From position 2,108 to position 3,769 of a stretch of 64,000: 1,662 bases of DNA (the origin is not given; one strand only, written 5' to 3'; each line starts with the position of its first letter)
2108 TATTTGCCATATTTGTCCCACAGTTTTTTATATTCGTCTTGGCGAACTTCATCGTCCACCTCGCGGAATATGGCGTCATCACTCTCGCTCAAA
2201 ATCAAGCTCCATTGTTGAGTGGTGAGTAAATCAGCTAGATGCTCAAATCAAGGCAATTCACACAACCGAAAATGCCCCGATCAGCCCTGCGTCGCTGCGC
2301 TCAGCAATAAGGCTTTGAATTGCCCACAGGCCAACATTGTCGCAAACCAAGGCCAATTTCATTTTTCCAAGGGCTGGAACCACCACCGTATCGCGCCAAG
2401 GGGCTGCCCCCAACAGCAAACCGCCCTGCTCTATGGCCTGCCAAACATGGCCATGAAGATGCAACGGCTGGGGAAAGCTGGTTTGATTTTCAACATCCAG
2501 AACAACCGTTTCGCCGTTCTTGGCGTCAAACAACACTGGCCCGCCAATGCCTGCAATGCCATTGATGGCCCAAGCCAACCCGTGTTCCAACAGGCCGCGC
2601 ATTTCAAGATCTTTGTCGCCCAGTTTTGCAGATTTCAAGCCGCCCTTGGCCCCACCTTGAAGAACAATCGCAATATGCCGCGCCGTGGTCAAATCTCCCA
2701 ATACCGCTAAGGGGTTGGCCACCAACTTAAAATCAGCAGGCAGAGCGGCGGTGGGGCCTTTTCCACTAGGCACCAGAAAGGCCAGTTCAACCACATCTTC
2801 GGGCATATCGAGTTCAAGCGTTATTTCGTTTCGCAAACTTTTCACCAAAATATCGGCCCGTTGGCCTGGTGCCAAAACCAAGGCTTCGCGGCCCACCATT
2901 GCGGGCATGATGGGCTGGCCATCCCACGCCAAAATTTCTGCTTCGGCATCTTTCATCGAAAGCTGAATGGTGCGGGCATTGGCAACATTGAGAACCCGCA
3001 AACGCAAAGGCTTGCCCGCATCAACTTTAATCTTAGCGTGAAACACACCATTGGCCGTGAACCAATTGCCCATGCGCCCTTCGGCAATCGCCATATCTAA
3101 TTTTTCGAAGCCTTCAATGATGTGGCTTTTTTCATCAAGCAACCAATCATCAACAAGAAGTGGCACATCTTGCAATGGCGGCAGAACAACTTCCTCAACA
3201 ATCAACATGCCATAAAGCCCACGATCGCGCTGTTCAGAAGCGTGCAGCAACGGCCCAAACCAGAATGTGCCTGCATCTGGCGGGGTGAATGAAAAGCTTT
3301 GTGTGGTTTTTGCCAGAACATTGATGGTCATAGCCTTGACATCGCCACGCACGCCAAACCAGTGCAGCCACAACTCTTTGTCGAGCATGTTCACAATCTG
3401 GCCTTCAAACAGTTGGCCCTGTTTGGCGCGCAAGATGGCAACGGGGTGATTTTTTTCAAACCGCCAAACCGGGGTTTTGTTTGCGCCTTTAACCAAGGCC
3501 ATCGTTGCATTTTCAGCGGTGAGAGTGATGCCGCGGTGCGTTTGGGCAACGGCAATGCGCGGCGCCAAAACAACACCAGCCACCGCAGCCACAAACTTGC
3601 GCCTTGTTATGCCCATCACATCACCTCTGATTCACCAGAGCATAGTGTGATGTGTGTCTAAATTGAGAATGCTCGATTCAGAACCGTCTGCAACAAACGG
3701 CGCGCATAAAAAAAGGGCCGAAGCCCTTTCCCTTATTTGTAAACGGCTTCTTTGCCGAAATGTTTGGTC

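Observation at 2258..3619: Tat-exported pseudo-multicopper oxidase lacking most copper ligands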

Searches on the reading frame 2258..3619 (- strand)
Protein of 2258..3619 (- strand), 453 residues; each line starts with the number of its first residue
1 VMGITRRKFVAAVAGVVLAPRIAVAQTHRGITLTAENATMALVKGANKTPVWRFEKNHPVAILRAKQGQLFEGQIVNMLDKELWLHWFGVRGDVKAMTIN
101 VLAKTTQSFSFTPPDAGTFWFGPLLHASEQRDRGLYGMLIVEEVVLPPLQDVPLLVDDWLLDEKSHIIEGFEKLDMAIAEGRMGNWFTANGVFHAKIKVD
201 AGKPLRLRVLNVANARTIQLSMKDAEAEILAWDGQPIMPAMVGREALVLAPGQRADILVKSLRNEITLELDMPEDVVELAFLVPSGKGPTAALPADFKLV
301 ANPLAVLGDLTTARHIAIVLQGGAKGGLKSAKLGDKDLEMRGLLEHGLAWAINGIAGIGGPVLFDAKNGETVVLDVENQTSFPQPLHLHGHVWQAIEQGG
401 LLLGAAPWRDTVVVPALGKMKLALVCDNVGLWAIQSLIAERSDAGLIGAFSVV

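Call 3: search_protein_families(library=pfam, proteins=[window:2258-3619:-], max_evalue=0.01)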
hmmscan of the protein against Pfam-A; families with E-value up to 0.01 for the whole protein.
window:2258-3619:- (453 aa): 4 families
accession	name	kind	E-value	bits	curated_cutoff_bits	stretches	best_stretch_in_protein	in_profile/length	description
PF07731.20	Cu-oxidase_2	-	2.2e-16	60.3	20.4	1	360-452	31-133/137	Multicopper oxidase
PF07732.21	Cu-oxidase_3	-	1.4e-14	54.7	21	1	43-143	9-116/119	Multicopper oxidase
PF00394.28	Cu-oxidase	-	1.3e-06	29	21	1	181-260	43-121/157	Multicopper oxidase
PF16785.10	SMBP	-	0.0052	17.4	29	0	162-189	70-97/111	Small metal-binding protein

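Call 4: search_protein_families(library=ncbifam, proteins=[window:2258-3619:-], max_evalue=0.01)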
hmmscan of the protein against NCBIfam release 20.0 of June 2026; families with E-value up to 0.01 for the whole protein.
window:2258-3619:- (453 aa): 7 families
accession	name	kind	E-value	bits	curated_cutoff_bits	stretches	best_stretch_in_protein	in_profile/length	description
NF008205.1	PRK10965.1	equivalog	3.3e-23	82.3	525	1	7-262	24-289/529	multicopper oxidase CueO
TIGR01480.1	copper_res_A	subfamily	3.6e-16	58.8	478.95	2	339-449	484-589/593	copper resistance system multicopper oxidase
NF008135.0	PRK10883.1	equivalog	1.5e-12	46.8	581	1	129-265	151-290/471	cell division protein FtsP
TIGR03389.1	laccase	equivalog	4e-10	39.1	558.9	1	49-263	22-253/539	laccase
TIGR03388.1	ascorbase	equivalog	1.7e-07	30.3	614.8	1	55-144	26-122/542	L-ascorbate oxidase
TIGR03390.1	ascorbOXfungal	equivalog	9.2e-05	21.1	445.35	1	194-265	197-267/538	L-ascorbate oxidase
NF045554.1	AmiPhnlOxPhsA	equivalog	0.0016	17.1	950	1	178-259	233-321/581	O-aminophenol oxidase PhsA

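Call 5: find_homologous_proteins(query=window:2258-3619:-)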
Query window:2258-3619:- (453 aa): 600 proteins with E <= 0.001 among 8000 candidates; the best 120 are listed.
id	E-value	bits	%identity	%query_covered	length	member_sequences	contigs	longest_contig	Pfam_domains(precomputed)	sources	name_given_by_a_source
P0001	6.6e-254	861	85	100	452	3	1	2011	PF07731.21,PF00394.29,PF07732.22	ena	-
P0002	6.9e-244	828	81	100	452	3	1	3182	PF07731.21,PF00394.29,PF07732.22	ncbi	-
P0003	8.2e-230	781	75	100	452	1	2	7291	PF07731.21,PF00394.29,PF07732.22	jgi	jgi:FtsP/CotA-like multicopper oxidase with cupredoxin domain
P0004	4.2e-225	766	75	100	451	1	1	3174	PF07731.21,PF00394.29,PF07732.22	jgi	jgi:FtsP/CotA-like multicopper oxidase with cupredoxin domain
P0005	4.6e-221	752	75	100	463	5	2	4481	PF07731.21,PF07732.22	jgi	jgi:FtsP/CotA-like multicopper oxidase with cupredoxin domain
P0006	2.8e-172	592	59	99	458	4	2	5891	PF07731.21,PF00394.29,PF07732.22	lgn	-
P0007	1.4e-170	586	59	100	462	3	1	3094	PF07731.21,PF00394.29,PF07732.22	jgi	jgi:FtsP/CotA-like multicopper oxidase with cupredoxin domain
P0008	1.3e-169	583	58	100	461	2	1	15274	PF07731.21,PF00394.29,PF07732.22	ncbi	-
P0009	3.4e-169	582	57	100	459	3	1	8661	PF07731.21,PF00394.29,PF07732.22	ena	-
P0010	1.3e-168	580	58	100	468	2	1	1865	PF07731.21,PF00394.29,PF07732.22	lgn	-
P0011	5.4e-168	578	58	99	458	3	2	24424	PF07731.21,PF00394.29,PF07732.22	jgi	jgi:FtsP/CotA-like multicopper oxidase with cupredoxin domain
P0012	5.7e-168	578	58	99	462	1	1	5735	PF07731.21,PF00394.29,PF07732.22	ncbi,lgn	-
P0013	3.5e-167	575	58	100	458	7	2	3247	PF07731.21,PF00394.29,PF07732.22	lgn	-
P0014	1.0e-166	573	57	99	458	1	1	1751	PF07731.21,PF00394.29,PF07732.22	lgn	-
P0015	1.9e-165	569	56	99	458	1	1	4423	PF07731.21,PF00394.29,PF07732.22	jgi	jgi:FtsP/CotA-like multicopper oxidase with cupredoxin domain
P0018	7.0e-165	567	56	100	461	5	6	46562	PF07731.21,PF00394.29,PF07732.22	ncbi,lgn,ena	-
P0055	3.7e-158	545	55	100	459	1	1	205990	PF07731.21,PF00394.29,PF07732.22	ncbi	-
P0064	1.1e-155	537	56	100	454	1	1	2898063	PF07731.21,PF00394.29,PF07732.22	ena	-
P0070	2.1e-146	506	52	100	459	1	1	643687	PF07731.21,PF00394.29,PF07732.22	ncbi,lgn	-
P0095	2.4e-135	470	49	99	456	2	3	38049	PF07731.21,PF07732.22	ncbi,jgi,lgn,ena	-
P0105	4.1e-134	466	51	93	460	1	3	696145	PF07731.21,PF00394.29,PF07732.22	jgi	jgi:FtsP/CotA-like multicopper oxidase with cupredoxin domain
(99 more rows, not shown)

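Call 6: search_solved_structures(query=window:2258-3619:-, show_alignments=3)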
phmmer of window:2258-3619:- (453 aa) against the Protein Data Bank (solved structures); distinct sequences matched with E-value up to 0.001: 98 (the best 60 are shown).
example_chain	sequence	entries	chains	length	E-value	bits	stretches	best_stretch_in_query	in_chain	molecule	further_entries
4f7k_A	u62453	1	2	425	5.3e-48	167.2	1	40-440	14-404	Laccase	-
6vow_A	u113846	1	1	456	3.1e-39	138.2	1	27-452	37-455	multicopper oxidase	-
6vox_A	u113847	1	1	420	1.1e-36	129.8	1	40-452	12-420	Copper oxidase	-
9cpm_A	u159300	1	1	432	8.5e-23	84.1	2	44-265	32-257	Laccase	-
6wcn_A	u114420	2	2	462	9.4e-23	83.9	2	42-265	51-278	Laccase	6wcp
6w2k_A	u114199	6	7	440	1e-22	83.8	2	45-265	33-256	Laccase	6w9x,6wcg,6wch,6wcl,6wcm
2xu9_A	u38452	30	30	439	1.1e-22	83.8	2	45-265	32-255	LACCASE | LACCASE-LIKE PROTEIN | THERMUS THERMOPHILUS MULTICOPPER OXIDASE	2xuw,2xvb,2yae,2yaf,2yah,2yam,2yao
6ttd_A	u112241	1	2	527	3.1e-18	69.1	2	29-261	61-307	Multicopper oxidase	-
6syy_A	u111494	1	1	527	1.7e-17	66.6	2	30-261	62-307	Periplasmic cell division protein (SufI)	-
8z59_A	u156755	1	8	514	1.9e-17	66.5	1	35-450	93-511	Bilirubin oxidase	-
3zx1_A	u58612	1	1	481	1.3e-16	63.7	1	35-262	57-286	OXIDOREDUCTASE, PUTATIVE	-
7f19_A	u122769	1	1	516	5.5e-14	55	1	43-281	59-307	Blue copper oxidase CueO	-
3nsc_A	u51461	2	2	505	8.8e-14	54.4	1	45-265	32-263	Blue copper oxidase cueO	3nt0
3uaa_A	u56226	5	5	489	9.8e-14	54.2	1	45-265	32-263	Blue copper oxidase CueO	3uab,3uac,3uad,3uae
2yxv_A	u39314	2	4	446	1e-13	54.2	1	45-414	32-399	Blue copper oxidase cueO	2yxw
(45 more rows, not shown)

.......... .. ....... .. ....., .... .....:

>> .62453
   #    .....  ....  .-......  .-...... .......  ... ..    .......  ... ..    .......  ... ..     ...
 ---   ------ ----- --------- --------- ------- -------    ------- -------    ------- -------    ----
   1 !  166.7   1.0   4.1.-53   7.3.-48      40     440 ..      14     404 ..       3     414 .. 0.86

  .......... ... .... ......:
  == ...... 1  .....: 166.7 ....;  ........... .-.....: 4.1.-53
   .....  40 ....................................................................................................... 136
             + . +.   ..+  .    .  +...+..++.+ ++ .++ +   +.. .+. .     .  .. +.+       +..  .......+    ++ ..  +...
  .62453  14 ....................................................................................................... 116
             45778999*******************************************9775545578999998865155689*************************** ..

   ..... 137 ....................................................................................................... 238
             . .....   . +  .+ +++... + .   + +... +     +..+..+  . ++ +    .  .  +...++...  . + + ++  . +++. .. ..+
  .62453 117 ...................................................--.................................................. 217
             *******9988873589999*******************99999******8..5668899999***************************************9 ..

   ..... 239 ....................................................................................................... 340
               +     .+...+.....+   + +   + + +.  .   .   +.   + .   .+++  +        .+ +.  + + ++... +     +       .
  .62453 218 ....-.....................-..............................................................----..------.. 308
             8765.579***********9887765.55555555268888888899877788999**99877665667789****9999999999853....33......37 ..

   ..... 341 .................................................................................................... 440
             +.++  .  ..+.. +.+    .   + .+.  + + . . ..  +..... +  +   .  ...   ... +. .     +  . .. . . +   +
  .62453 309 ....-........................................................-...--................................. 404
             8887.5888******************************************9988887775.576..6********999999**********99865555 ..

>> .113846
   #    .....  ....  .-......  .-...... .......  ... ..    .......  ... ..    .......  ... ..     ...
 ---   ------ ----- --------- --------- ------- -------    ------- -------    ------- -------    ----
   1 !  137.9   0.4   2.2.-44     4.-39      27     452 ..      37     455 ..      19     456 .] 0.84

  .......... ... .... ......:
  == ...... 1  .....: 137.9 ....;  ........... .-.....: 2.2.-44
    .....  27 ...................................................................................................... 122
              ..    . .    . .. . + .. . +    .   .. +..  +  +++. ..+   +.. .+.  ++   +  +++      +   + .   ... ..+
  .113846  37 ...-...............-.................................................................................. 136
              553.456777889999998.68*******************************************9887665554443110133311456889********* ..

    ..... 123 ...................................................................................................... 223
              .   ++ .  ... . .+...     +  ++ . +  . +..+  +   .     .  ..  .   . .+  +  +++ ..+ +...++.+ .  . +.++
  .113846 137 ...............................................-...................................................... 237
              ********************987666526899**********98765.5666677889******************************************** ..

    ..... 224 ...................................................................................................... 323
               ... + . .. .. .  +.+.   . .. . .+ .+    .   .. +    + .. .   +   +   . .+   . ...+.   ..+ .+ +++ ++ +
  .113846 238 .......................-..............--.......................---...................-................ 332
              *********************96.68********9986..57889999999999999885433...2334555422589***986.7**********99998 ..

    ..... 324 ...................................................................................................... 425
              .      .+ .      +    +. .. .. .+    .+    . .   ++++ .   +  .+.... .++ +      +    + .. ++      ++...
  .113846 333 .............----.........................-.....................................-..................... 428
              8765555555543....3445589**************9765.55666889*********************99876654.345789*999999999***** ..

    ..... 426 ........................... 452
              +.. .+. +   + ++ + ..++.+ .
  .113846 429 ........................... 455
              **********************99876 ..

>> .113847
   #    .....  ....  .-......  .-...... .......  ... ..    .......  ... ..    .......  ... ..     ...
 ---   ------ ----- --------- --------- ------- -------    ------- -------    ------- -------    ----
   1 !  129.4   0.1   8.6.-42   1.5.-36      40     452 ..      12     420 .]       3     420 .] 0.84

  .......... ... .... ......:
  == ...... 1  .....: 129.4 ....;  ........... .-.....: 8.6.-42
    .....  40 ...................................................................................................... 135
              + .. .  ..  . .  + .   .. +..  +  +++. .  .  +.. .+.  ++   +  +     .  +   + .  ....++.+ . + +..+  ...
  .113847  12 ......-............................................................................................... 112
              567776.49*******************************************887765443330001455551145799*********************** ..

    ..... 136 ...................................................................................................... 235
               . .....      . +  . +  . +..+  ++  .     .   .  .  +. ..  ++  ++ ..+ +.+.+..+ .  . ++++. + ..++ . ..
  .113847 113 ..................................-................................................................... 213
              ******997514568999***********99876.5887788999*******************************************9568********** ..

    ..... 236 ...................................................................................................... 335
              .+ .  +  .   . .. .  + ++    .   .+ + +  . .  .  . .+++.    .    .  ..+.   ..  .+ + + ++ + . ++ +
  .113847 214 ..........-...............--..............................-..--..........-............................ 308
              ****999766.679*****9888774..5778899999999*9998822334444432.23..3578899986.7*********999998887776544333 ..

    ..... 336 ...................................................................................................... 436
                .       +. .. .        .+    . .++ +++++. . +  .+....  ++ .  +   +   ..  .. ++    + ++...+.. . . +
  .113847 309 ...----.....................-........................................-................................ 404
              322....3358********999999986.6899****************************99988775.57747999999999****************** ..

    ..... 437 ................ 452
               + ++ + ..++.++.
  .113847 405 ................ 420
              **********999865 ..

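Call 18: find_related_loci(query=window:2258-3619:-, collection=genome_contigs, flank=6000)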
Query window:2258-3619:- (453 aa) in genome_contigs; peptide patterns used: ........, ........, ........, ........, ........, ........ (x = any residue, [..] = any of these).
39 stretches matched a pattern; 2 encode a relative of the query (tblastn E <= 1e-3); 2 distinct loci.
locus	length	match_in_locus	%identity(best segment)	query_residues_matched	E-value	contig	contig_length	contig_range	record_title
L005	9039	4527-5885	81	1-453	0e+0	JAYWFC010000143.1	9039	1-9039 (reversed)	MAG: Aestuariivirga sp. isolate GL98_UP_metabinner_7 GL98_UP_metabinner_7_142, whole genome shotgun sequence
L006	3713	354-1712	81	1-453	0e+0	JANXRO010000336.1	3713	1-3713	MAG: Hyphomicrobiales bacterium isolate 336R_metabat_23 336R_k141_763894, whole genome shotgun sequence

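Call 19: find_encoding_contigs(protein=P0064, flank=6000, max_places=2)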
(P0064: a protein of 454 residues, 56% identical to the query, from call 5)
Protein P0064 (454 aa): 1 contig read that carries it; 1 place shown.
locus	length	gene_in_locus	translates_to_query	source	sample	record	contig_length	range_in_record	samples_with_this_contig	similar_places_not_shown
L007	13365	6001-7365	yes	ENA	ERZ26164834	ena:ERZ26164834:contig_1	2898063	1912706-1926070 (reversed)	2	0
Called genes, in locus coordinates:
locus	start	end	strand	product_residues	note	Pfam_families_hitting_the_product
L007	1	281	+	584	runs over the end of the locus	PF01494:FAD_binding_3, PF21274:Rng_hyd_C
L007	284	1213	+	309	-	PF04444:Dioxygenase_N, PF00775:Dioxygenase_C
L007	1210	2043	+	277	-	PF05853:BKACE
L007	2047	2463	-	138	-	-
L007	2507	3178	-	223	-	-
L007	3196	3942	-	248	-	-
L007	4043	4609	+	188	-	PF07298:NnrU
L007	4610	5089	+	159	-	PF03473:MOSC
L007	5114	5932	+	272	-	PF02548:Pantoate_transf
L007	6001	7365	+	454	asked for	PF07732:Cu-oxidase_3, PF00394:Cu-oxidase (faint), PF07731:Cu-oxidase_2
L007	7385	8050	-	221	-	PF02798:GST_N, PF13417:GST_N_3, PF13409:GST_N_2, PF22441:CLIC-like_N (weak), PF00043:GST_C (weak)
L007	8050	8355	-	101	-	PF00355:Rieske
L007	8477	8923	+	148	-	PF12802:MarR_2, PF01047:MarR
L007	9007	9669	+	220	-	PF09976:TPR_21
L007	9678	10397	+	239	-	-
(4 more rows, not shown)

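Call 20: find_encoding_contigs(protein=P0105, flank=6000, max_places=2)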
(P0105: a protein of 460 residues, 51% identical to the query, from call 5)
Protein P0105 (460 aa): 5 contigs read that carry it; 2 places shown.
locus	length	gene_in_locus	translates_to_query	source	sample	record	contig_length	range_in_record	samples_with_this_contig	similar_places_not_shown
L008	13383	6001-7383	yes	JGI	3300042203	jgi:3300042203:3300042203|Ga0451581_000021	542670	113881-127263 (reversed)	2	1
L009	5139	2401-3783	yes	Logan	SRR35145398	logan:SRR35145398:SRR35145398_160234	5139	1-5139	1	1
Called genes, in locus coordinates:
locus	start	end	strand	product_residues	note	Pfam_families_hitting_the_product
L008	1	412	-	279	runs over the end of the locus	-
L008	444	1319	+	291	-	-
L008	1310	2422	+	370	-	PF13360:PQQ_2, PF01011:PQQ (faint), PF13570:Beta-prop_ACSF4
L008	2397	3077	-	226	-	-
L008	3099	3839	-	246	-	-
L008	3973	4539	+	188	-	PF07298:NnrU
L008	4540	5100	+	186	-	PF07298:NnrU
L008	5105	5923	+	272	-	PF02548:Pantoate_transf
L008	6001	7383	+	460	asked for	PF00394:Cu-oxidase (faint), PF07732:Cu-oxidase_3, PF07731:Cu-oxidase_2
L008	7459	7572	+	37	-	-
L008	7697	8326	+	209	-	PF09976:TPR_21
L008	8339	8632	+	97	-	-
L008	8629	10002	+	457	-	PF00005:ABC_tran (faint), PF01926:MMR_HSR1, PF02421:FeoB_N, PF00009:GTP_EFTU, PF01926:MMR_HSR1, PF02421:FeoB_N, PF04548:AIG1 (weak), PF14714:KH_dom-like, +5 more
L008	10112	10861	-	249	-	PF00106:adh_short, PF23441:SDR (faint), PF01370:Epimerase (faint), PF08659:KR, PF13561:adh_short_C2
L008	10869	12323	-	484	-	PF13522:GATase_6, PF13537:GATase_7, PF00156:Pribosyltran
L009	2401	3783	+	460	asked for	PF00394:Cu-oxidase (faint), PF07732:Cu-oxidase_3, PF07731:Cu-oxidase_2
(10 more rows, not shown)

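Call 25: search_protein_representatives(protein=window:2258-3619:-)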
Query: 453 residues. Proteins with E-value up to 0.001 (for the whole library): 3215; up to 1e-10: 1184; up to 1e-30: 161. The best 150 are listed.
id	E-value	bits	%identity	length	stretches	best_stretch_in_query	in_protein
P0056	2.5e-158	544.0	56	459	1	4-452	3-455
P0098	2.5e-135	468.2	49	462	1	2-452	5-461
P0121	2.8e-110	385.6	45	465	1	3-452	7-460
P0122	2.2e-108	379.4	44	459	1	5-450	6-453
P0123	9.6e-105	367.4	43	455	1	3-452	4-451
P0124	5.1e-80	285.9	42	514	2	6-283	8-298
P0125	3.5e-78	279.9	48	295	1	152-452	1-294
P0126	3.1e-74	266.9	38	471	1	4-452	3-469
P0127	4.0e-74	266.5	37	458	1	2-446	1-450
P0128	5.6e-72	259.4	47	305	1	156-452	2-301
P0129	2.1e-71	257.5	36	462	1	4-453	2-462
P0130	3.3e-67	243.7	36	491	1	53-452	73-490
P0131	3.9e-66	240.2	35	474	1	4-452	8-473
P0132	3.0e-65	237.2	38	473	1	4-451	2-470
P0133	1.2e-64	235.3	36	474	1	3-451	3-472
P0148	1.2e-54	202.3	35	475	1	14-452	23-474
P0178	2.3e-45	171.7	36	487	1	34-452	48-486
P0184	2.6e-43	164.9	34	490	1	38-452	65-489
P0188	1.2e-42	162.7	35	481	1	44-451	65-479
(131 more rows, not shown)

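Call 39: predict_structure(alignment_id=A1)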
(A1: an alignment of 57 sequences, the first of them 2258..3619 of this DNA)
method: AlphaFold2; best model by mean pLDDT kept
length: 453 residues; sequences in the alignment: 57
mean_pLDDT: 90.7   pTM: 0.88
mean pLDDT of the five models: 90.7, 90.5, 90.2, 89.4, 86.0
residues with pLDDT >= 90: 360; 70-90: 63; 50-70: 12; < 50: 18
segments of 3 or more residues with pLDDT < 50: 1-4, 14-24
pLDDT, mean of each block of 10 residues (from residue 1): 48 46 48 94 89 90 96 96 96 91 97 97 94 96 94 97 92 87 94 94 96 95 93 96 89 97 92 92 90 92 93 97 90 95 94 93 96 97 94 95 91 97 95 95 95 95
secondary structure, 60 per line:
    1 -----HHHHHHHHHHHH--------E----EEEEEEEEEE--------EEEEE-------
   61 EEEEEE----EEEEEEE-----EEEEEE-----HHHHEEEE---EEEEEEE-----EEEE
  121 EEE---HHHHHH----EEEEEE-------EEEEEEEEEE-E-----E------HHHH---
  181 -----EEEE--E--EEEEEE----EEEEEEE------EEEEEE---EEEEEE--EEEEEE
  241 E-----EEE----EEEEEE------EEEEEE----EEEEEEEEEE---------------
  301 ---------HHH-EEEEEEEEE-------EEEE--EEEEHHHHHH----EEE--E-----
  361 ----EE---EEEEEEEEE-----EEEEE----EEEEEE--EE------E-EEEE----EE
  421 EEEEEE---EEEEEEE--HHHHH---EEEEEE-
elements in order: H6-17 E31-40 E49-53 E61-66 E71-77 E83-88 H94-97 E98-101 E105-111 E117-123 H127-132 E137-142 E150-159 H174-177 E186-189 E195-200 E205-211 E218-223 E227-232 E235-241 E247-249 E254-259 E266-271 E276-285 E314-322 E330-333 E336-339 H340-345 E350-352 E370-378 E384-388 E393-398 E411-414 E419-426 E430-436 H439-443 E447-452

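Call 45: fold_search(model_id=the predicted structure, library=pdb)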
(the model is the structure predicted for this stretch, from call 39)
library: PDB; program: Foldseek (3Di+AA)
matches with E <= 10: 1731; with E <= 0.001: 591
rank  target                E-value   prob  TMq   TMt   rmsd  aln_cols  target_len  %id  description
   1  6vow                  5.7e-38  1.00  0.78  0.86   3.8       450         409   27  Crystal structure of multi-copper oxidase from Pseudomonas Thermotolerans (released 2021-02-03)
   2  3nsc                  3.9e-35  1.00  0.78  0.76   4.8       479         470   21  C500S MUTANT OF CueO BOUND TO Cu(II) (released 2011-08-17)
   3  5ys5                  4.8e-35  1.00  0.78  0.77   4.6       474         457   22  Crystal structure of Multicopper Oxidase CueO G304K mutant with seven copper ions (released 2018-10-17)
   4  8z59_B                7.0e-35  1.00  0.75  0.76   4.0       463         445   21  The X-Ray crystal structure of multicopper oxidase from Sulfurimonas sp. (released 2025-02-19)
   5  2xu9                  8.6e-35  1.00  0.75  0.78   5.0       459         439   23  Crystal structure of Laccase from Thermus thermophilus HB27 (released 2011-10-26)
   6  9cpm                  1.2e-34  1.00  0.78  0.82   3.5       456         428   24  Thermus thermophilus HB27 laccase (Tth-Lac) mutant with partial deletion of beta-hairpin sequence (released 2025-02-05)
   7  8r4f_B                1.8e-34  1.00  0.79  0.76   4.4       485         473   21  Crystal structure of the native copper efflux oxidase (CueO) from Hafnia alvei (released 2025-04-23)
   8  1pf3                  1.9e-34  1.00  0.78  0.77   4.8       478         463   21  Crystal Structure of the M441L mutant of the multicopper oxidase CueO (released 2003-06-24)
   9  5b7e                  2.0e-34  1.00  0.79  0.75   4.5       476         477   21  Structure of perdeuterated CueO (released 2016-10-19)
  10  4hak                  2.8e-34  1.00  0.80  0.76   4.5       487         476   20  Multicopper Oxidase CueO mutant E506A (released 2013-10-30)
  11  4hal                  2.8e-34  1.00  0.80  0.76   4.5       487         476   20  Multicopper Oxidase CueO mutant E506I (released 2013-10-30)
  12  6wcn                  2.9e-34  1.00  0.76  0.79   4.0       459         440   24  Crystal structure of Laccase from Thermus thermophilus HB27 with an open conformation of beta-hairpin (Average deposited (released 2021-03-31)
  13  2yxw_A                3.2e-34  1.00  0.78  0.80   3.4       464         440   21  The deletion mutant of Multicopper Oxidase CueO (released 2008-01-01)
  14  8z59_A                3.4e-34  1.00  0.76  0.77   3.7       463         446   21  The X-Ray crystal structure of multicopper oxidase from Sulfurimonas sp. (released 2025-02-19)
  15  3nt0                  3.6e-34  1.00  0.78  0.75   4.4       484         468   21  C500S (T1D) Mutant of CueO soaked in and bound to Cu(I) (released 2011-08-17)
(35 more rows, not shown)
